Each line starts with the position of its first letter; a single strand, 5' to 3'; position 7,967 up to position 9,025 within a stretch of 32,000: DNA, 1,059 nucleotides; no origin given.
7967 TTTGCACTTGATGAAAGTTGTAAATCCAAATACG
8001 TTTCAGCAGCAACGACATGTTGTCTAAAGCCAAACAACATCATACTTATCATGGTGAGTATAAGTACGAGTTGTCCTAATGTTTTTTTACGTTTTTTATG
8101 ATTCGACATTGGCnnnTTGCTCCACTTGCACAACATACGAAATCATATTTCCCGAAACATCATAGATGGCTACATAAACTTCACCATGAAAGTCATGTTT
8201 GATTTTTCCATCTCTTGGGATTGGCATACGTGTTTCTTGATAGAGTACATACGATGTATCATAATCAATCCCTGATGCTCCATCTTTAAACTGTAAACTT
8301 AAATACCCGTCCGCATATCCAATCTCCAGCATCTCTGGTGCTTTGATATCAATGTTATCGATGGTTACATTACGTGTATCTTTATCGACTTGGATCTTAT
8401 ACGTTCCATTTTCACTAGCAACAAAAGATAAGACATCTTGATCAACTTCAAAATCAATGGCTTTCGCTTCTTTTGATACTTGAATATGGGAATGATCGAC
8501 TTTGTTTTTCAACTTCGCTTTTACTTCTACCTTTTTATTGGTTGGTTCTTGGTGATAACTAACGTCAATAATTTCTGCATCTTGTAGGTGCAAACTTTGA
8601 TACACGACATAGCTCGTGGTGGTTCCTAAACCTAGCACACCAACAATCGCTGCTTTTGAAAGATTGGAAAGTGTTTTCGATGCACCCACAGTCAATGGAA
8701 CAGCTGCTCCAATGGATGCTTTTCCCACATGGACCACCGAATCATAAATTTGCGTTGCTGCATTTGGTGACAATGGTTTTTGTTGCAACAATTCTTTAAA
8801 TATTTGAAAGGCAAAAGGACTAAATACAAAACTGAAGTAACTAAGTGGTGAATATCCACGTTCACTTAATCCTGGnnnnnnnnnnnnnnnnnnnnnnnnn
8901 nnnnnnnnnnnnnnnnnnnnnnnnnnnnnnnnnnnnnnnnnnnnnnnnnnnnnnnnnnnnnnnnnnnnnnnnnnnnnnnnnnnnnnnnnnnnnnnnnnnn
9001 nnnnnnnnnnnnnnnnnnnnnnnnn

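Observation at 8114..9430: Single-chain sigma factor tethered to the membrane with its own extracytoplasmic domain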

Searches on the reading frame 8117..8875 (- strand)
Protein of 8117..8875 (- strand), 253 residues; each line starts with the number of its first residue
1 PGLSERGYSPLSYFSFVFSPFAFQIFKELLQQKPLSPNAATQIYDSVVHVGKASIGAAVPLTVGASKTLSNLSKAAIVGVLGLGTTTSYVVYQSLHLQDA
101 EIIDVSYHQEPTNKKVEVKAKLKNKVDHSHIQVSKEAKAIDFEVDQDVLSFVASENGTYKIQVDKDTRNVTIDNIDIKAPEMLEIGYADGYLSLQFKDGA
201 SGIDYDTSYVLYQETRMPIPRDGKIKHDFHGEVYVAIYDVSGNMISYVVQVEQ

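Call 45: search_protein_representatives(alignment_id=A5)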
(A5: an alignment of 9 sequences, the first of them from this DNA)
Query: 9 sequences, 251 profile positions. Proteins with E-value up to 0.001 (for the whole library): 590; up to 1e-10: 205; up to 1e-30: 78. The best 150 are listed.
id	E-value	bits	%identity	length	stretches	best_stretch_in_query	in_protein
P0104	6.8e-96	337.1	-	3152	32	141-203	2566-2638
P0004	2.6e-95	335.3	-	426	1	1-250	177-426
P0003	5.5e-92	324.3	-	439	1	1-251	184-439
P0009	4.2e-83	295.3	-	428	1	1-251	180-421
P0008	1.0e-81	290.7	-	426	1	1-250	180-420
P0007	6.6e-78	278.2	-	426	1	2-249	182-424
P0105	3.6e-68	246.3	-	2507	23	134-243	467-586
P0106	9.8e-66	238.4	-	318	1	1-250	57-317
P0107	4.3e-65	236.2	-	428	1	1-249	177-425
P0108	8.6e-63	228.7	-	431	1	1-249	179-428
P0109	5.8e-60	219.4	-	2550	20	142-181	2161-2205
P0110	8.0e-60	219.0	-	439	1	1-250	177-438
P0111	1.1e-59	218.5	-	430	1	1-250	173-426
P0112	5.5e-59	216.2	-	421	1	1-250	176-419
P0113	2.5e-58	214.1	-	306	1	2-250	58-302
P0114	1.3e-56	208.5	-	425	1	1-250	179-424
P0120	9.4e-52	192.6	-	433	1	1-250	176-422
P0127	1.1e-48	182.5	-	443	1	1-248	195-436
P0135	1.9e-44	168.6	-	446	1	3-248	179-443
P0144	3.2e-41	158.1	-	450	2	2-246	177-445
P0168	8.9e-33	130.4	-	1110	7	146-250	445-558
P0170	2.0e-32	129.3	-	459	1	97-249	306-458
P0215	7.3e-22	94.6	-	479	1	94-250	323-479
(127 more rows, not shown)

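Call 51: search_protein_families(library=pfam, proteins=[P0104, P0105, P0168], max_evalue=0.01)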
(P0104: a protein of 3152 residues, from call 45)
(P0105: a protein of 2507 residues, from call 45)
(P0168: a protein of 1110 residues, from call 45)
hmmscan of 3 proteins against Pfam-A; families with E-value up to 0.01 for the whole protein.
P0104 (3152 aa): 14 families
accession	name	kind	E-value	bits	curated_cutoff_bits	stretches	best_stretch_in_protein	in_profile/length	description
PF24893.1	DUF7743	-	5.1e-75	249.3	27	12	1642-1726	2-85/120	Domain of unknown function (DUF7743)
PF12799.13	LRR_4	-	8e-27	93.1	27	4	172-214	1-44/44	Leucine Rich repeats (2 copies)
PF06832.18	BiPBP_C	-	1.4e-15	57.4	26.8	0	1602-1637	51-88/90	Penicillin-Binding Protein C-terminus Family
PF08191.17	LRR_adjacent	-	2.6e-12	47.2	21.8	1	383-439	1-56/57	LRR adjacent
PF16743.10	PliI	-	3.7e-12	46.4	27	0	1917-1950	4-37/123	Periplasmic lysozyme inhibitor of I-type lysozyme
PF13855.12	LRR_8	-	4.2e-12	46.1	27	1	195-250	2-61/61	Leucine rich repeat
PF03197.19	FRD2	-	1.3e-10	42.3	29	0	1662-1730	14-82/96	Bacteriophage FRD2 protein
PF23952.1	LRR_EndoS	-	3.5e-06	27.7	27.9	0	198-292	27-116/116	Endo-beta-N-acetylglucosaminidase EndoS LRR domain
PF23598.1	LRR_14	-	6.8e-06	25.5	40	1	179-327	7-219/353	Leucine-rich repeat region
PF10877.13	DUF2671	-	9.4e-06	25.9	23.2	0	2791-2817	40-66/89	Protein of unknown function (DUF2671)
PF07495.19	Y_Y_Y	-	1.6e-05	25.1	26.6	0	728-746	28-46/65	Y_Y_Y domain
PF22374.1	Clospo_01618-like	-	2.3e-05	25.1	27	0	1638-1703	16-76/127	Clospo_01618-like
PF07202.18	Tcp10_C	-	7e-05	22.8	36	0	2235-2248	2-15/35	T-complex protein 10 C-terminus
PF14580.12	LRR_9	-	0.0051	16.8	30.5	0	157-230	49-127/175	Leucine-rich repeat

P0105 (2507 aa): 4 families
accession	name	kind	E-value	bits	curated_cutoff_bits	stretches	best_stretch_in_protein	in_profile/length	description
PF06832.18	BiPBP_C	-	1e-28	99.5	26.8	0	1472-1525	32-87/90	Penicillin-Binding Protein C-terminus Family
PF24893.1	DUF7743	-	8.4e-19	67.9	27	1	514-581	1-68/120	Domain of unknown function (DUF7743)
PF01483.27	P_proprotein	-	0.0017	18.9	21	0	737-763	48-74/86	Proprotein convertase P-domain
PF23157.1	DUF7055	-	0.002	18.2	27.6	0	1499-1538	6-43/66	Domain of unknown function (DUF7055)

P0168 (1110 aa): 3 families
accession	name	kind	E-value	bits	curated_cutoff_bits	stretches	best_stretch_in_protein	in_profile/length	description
PF24893.1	DUF7743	-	4.8e-17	62.2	27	0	395-461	1-66/120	Domain of unknown function (DUF7743)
PF06832.18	BiPBP_C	-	3.8e-06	27.1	26.8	0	610-634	63-87/90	Penicillin-Binding Protein C-terminus Family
PF19077.6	Big_13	-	0.001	20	27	0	501-555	43-95/102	Bacterial Ig-like domain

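Call 73: list_cluster_members(proteins=[P0107, P0110, P0114, P0120, P0127, P0135, P0144, P0170, P0215, P0104])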
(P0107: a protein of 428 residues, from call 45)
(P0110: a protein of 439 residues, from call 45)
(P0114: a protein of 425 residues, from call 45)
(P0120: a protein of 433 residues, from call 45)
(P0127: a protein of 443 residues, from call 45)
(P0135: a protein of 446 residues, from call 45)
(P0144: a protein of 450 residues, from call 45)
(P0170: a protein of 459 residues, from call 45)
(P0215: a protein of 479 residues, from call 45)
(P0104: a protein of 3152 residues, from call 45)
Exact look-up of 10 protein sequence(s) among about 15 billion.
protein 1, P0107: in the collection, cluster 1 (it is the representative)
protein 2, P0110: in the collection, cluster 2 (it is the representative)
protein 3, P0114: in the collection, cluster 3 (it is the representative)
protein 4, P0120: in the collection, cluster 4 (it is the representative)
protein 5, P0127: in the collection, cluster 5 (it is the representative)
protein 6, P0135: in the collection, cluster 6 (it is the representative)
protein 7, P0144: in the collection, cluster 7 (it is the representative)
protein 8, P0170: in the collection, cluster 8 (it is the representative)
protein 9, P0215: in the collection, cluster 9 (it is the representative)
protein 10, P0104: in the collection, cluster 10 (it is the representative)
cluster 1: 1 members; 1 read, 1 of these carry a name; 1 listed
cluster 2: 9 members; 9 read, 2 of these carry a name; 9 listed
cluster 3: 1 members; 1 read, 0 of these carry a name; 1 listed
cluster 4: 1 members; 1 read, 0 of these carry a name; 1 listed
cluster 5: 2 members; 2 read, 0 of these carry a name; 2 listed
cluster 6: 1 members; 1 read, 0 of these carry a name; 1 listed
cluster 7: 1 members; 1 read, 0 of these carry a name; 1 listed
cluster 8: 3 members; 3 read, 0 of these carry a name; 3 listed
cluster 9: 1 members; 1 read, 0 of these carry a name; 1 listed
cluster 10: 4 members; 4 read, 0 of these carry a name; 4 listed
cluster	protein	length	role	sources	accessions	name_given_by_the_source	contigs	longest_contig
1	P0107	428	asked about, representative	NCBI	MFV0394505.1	MAG: RNA polymerase sigma factor [Coprobacillaceae bacterium]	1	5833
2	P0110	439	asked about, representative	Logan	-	-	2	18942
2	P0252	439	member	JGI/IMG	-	RNA polymerase sigma-70 factor (ECF subfamily)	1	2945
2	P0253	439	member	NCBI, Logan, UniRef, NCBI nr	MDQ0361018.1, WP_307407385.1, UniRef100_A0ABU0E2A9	RNA polymerase sigma factor [Breznakia pachnodae] | RNA polymerase sigma factor n=1 Tax=Breznakia pachnodae TaxID=265178 ... | sigma-70 family RNA polymerase sigma factor [Breznakia pachnodae]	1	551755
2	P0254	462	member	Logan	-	-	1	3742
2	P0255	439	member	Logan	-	-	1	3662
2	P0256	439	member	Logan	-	-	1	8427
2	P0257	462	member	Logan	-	-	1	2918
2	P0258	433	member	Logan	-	-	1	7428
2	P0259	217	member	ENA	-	-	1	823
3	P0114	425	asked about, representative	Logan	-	-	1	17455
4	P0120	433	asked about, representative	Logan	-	-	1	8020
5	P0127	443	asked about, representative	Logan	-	-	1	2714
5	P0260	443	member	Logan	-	-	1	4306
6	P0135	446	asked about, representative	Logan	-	-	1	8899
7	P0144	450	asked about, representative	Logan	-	-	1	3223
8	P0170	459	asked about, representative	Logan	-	-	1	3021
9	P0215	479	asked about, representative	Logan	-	-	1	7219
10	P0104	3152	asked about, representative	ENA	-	-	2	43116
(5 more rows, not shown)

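Call 74: find_encoding_contigs(protein=P0114, flank=8000, max_places=1)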
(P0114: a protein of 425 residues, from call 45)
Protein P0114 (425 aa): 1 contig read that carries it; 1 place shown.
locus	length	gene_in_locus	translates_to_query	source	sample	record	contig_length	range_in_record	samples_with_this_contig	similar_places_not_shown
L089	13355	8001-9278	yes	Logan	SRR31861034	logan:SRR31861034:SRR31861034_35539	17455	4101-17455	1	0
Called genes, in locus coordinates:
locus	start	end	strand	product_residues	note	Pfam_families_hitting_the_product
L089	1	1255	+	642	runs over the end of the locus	PF00724:Oxidored_FMN, PF01207:Dus (weak), PF00890:FAD_binding_2, PF03486:HI0933_like, PF07992:Pyr_redox_2, PF12831:FAD_oxidored, PF13738:Pyr_redox_3, PF00070:Pyr_redox, +7 more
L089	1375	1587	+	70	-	-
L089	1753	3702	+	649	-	PF05043:Mga (faint), PF08220:HTH_DeoR (faint), PF08279:HTH_11, PF00874:PRD, PF00359:PTS_EIIA_2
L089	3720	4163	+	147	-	PF00359:PTS_EIIA_2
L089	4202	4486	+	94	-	PF02302:PTS_IIB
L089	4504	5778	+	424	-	PF03611:EIIC-GAT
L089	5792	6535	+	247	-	PF13580:SIS_2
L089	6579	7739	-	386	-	PF06197:DUF998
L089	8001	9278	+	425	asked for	PF07638:Sigma70_ECF (weak), PF04542:Sigma70_r2, PF04545:Sigma70_r4, PF08281:Sigma70_r4_2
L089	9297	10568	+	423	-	-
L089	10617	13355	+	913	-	?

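Call 75: find_encoding_contigs(protein=P0215, flank=8000, max_places=1)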
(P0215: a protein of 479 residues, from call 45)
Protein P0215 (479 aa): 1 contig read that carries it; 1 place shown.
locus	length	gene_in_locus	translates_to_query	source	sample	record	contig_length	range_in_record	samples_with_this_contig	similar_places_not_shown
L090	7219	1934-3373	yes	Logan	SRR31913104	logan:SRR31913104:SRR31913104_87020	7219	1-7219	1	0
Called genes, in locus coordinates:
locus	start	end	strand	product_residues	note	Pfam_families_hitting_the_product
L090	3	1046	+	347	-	?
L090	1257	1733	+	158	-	PF13302:Acetyltransf_3, PF13523:Acetyltransf_8, PF00583:Acetyltransf_1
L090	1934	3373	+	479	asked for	PF04542:Sigma70_r2, PF04545:Sigma70_r4 (weak), PF08281:Sigma70_r4_2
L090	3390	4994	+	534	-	PF00560:LRR_1 (faint), PF12799:LRR_4 (faint), PF23598:LRR_14, PF13855:LRR_8, PF18449:Endotoxin_C2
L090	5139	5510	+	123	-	PF10694:DUF2500 (weak)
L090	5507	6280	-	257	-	PF01177:Asp_Glu_race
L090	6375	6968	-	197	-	PF00583:Acetyltransf_1, PF13508:Acetyltransf_7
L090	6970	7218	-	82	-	?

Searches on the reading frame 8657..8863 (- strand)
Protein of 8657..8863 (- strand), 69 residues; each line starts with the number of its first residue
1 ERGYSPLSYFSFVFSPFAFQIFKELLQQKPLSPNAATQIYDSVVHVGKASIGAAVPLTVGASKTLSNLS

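Call 62: search_solved_structures(query=A6, max_evalue=10, show_alignments=2)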
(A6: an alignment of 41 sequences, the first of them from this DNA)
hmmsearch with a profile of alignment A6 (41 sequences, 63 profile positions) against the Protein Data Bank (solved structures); distinct sequences matched with E-value up to 10: 3.
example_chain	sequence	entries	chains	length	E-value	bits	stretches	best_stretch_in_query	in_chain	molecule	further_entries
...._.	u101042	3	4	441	1.7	12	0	20-42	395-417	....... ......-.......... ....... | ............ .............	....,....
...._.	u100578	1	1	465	1.7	12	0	20-44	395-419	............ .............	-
6c4r_A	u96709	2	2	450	1.9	11.8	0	20-42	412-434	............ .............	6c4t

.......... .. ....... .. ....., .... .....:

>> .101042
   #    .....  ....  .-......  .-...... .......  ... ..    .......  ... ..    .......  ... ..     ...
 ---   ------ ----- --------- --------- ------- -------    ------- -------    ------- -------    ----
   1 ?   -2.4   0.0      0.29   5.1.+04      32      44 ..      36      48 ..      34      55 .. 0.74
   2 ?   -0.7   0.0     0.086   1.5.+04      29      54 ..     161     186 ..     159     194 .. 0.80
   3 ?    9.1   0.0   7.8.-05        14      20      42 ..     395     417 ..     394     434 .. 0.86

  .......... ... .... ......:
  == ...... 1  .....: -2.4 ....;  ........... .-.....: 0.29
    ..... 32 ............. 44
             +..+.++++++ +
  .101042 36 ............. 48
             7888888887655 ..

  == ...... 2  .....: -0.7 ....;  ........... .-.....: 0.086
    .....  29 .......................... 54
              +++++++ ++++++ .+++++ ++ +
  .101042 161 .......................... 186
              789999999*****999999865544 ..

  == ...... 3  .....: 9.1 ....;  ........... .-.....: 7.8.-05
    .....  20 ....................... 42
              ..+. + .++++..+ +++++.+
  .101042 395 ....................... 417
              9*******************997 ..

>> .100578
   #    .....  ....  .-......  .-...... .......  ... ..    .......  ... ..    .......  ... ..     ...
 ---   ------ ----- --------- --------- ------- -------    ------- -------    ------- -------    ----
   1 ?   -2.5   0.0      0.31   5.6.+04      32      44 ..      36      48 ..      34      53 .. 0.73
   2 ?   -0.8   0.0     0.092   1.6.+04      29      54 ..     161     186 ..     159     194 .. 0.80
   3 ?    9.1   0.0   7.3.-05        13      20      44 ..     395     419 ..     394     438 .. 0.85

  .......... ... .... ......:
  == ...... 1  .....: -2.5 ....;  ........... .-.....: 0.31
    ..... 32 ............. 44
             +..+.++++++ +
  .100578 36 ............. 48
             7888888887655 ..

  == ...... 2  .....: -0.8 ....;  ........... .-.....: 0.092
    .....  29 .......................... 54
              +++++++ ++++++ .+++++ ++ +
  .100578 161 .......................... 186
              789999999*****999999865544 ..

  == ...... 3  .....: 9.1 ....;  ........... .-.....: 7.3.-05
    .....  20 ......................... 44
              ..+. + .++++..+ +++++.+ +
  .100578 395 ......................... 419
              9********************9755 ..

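Call 63: search_protein_families(library=pfam, alignment_id=A6, max_evalue=1)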
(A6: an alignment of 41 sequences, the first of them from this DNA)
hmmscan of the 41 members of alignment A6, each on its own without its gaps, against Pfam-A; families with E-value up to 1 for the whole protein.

A. member 1, seq(69 aa): 0 families

B. families by the number of members that match (of 41 scanned): 12 families
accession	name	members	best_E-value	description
PF25307.1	SEA_Gpr126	1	0.008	SEA domain of adhesion GPCR Gpr126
PF09890.14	DUF2117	1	0.013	Uncharacterized protein conserved in archaea (DUF2117)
PF04701.18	Pox_D2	1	0.021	Pox virus D2 protein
PF14104.11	DUF4277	1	0.038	Domain of unknown function (DUF4277)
PF22657.2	SSB_1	1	0.05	Another single-strand binding protein family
PF12948.12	MSP7_C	1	0.061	MSP7-like protein C-terminal domain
PF01846.25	FF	1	0.1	FF domain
PF14783.12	BBS2_Mid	1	0.13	Ciliary BBSome complex subunit 2, middle region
PF04353.18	Rsd_AlgQ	1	0.15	Regulator of RNA polymerase sigma(70) subunit, Rsd/AlgQ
PF19911.4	DUF6384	1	0.17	Family of unknown function (DUF6384)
PF02128.21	Peptidase_M36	1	0.24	Fungalysin metallopeptidase (M36)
PF09849.14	DUF2076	1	0.53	Uncharacterized protein conserved in bacteria (DUF2076)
